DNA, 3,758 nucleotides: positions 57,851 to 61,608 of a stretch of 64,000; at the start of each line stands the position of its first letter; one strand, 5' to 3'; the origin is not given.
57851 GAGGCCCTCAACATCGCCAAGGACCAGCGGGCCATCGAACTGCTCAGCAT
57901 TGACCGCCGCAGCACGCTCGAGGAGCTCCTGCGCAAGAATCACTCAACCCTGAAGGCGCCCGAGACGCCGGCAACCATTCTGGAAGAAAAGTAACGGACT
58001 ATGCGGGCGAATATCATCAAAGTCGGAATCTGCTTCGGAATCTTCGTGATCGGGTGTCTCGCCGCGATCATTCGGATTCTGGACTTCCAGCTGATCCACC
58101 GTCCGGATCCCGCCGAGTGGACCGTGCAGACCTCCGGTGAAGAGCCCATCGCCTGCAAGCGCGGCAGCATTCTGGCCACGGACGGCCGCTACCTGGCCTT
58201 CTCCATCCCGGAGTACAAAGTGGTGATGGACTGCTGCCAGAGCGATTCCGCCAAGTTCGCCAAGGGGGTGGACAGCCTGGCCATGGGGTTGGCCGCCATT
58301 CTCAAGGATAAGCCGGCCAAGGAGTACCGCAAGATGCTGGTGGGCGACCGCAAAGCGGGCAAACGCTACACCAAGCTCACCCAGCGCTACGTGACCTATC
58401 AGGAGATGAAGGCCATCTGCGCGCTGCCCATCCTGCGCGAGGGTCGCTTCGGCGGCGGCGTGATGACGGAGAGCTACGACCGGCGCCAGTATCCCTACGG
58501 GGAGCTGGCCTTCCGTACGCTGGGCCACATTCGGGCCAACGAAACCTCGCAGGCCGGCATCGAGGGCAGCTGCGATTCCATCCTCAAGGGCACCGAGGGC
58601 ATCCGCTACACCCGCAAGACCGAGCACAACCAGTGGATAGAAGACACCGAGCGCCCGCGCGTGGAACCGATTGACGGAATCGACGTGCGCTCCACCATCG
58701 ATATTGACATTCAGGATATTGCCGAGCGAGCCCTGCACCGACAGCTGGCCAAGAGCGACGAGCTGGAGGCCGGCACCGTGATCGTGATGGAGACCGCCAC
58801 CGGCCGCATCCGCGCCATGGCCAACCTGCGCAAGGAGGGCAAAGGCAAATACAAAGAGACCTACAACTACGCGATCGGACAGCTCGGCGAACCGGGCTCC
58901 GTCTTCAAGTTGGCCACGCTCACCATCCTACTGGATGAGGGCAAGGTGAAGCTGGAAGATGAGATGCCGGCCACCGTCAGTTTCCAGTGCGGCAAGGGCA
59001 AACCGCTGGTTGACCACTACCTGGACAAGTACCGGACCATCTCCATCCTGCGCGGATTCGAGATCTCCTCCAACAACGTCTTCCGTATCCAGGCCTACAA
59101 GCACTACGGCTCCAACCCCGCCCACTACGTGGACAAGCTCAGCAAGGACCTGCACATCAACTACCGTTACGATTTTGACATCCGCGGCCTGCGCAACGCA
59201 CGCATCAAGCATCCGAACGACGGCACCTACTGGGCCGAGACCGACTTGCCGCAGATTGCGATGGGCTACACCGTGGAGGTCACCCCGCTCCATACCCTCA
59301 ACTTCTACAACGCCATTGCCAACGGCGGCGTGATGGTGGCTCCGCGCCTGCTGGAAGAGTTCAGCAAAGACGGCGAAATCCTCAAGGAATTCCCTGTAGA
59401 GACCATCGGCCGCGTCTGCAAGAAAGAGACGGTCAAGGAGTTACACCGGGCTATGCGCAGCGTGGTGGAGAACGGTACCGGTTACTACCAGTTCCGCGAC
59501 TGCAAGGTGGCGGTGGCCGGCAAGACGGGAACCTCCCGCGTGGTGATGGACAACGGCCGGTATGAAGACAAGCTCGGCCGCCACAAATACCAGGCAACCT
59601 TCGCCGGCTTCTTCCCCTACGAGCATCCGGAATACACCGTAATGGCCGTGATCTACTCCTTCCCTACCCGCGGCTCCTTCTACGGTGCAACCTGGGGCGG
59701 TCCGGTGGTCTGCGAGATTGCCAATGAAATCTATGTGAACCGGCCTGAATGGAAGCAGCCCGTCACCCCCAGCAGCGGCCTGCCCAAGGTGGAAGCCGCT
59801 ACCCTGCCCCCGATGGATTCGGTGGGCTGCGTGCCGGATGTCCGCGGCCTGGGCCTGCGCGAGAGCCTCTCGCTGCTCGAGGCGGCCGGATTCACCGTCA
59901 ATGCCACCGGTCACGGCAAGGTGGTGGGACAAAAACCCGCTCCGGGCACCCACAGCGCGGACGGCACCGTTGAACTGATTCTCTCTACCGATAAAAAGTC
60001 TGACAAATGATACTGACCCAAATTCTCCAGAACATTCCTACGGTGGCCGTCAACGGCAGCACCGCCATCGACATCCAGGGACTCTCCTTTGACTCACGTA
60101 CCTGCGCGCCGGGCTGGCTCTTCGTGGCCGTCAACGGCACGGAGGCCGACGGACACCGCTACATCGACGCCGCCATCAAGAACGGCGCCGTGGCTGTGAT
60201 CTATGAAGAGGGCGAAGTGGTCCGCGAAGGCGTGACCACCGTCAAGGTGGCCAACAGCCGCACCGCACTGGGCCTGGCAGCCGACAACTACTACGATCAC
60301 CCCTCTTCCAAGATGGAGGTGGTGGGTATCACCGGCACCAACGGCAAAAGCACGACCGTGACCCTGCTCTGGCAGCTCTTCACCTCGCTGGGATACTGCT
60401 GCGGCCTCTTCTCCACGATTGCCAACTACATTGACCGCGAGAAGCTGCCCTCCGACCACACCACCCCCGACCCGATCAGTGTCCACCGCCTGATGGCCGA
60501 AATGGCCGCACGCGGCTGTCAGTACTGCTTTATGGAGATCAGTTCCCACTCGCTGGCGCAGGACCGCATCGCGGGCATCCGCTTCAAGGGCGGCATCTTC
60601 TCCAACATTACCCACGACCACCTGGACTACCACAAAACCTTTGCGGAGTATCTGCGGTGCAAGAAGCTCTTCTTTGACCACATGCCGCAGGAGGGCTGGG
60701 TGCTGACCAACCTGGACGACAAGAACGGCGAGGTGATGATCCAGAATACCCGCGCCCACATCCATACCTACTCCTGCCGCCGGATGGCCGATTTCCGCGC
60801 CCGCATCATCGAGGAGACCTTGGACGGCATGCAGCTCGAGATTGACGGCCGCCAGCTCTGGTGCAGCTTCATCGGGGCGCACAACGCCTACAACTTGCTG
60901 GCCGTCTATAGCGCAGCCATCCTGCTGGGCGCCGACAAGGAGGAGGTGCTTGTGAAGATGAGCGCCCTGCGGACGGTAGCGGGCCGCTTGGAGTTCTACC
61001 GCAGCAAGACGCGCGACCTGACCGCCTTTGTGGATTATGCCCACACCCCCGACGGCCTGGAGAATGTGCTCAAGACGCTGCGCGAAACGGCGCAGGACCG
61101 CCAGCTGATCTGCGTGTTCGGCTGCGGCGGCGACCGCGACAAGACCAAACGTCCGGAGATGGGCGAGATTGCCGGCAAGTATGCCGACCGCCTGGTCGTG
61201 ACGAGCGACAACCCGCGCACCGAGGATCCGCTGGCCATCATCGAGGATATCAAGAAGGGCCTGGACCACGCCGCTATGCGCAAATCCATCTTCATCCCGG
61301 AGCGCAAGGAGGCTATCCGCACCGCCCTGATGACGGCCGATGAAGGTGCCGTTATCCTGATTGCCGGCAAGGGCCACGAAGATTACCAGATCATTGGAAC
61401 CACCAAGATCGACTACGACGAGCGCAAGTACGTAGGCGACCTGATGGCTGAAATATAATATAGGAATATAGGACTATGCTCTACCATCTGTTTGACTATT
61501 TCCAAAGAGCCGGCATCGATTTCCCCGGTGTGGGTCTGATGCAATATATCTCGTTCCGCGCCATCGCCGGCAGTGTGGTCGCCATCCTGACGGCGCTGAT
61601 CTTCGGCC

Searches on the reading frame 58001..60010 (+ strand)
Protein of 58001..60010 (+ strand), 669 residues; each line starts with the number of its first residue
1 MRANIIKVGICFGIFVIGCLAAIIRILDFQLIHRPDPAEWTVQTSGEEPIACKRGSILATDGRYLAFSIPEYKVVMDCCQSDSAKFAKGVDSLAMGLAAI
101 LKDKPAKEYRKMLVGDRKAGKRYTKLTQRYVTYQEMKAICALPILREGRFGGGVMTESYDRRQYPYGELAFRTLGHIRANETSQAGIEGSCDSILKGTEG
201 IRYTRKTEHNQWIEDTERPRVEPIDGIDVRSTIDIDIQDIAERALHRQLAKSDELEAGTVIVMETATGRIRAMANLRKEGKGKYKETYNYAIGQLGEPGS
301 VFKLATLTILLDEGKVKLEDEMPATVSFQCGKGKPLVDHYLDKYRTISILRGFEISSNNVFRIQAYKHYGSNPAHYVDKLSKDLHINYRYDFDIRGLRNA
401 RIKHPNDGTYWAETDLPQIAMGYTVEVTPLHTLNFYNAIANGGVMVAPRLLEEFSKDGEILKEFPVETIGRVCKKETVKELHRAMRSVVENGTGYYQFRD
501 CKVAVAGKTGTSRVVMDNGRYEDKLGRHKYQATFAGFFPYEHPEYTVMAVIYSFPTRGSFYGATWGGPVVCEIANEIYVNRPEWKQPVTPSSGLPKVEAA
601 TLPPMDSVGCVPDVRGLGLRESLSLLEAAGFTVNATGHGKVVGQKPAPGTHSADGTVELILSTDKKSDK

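Call 79: search_protein_families(library=pfam, proteins=[window:58001-60010:+], max_evalue=0.00001)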
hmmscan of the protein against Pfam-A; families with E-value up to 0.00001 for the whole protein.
window:58001-60010:+ (669 aa): 3 families
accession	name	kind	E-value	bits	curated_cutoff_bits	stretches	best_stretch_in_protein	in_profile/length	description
PF00905.27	Transpeptidase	-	4.7e-40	138.1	22.1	1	258-573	1-293/299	Penicillin binding protein transpeptidase domain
PF03717.20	PBP_dimer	-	1.3e-12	49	24.4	1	50-214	2-177/180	Penicillin-binding Protein dimerisation domain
PF03793.24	PASTA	-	7.8e-10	39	23.2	1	611-663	3-64/64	PASTA domain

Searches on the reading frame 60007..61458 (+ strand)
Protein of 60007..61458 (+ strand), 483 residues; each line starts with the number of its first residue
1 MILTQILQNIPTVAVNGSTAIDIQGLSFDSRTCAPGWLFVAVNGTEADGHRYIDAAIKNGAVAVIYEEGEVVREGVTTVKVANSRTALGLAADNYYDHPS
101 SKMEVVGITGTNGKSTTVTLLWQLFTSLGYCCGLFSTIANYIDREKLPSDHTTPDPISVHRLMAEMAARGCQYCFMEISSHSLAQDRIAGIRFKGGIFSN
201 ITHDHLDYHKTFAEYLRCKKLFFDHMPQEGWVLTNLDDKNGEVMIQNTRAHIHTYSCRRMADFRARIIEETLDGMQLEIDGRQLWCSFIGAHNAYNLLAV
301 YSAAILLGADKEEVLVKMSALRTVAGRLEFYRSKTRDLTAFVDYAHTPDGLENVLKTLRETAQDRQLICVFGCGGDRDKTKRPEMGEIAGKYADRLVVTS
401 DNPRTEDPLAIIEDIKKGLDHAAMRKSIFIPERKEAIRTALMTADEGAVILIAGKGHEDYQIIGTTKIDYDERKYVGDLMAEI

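Call 79: search_protein_families(library=pfam, proteins=[window:60007-61458:+], max_evalue=0.00001)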
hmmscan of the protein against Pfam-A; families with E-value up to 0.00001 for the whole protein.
window:60007-61458:+ (483 aa): 3 families
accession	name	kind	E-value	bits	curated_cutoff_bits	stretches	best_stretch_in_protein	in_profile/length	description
PF08245.18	Mur_ligase_M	-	2.8e-47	161.7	24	1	108-303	1-199/200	Mur ligase middle domain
PF02875.26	Mur_ligase_C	-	4.2e-35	121.8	28.4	1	326-456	1-127/127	Mur ligase, glutamate ligase domain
PF01225.30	Mur_ligase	-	4.9e-11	43.3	21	1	23-96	2-95/95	Mur ligase family, catalytic domain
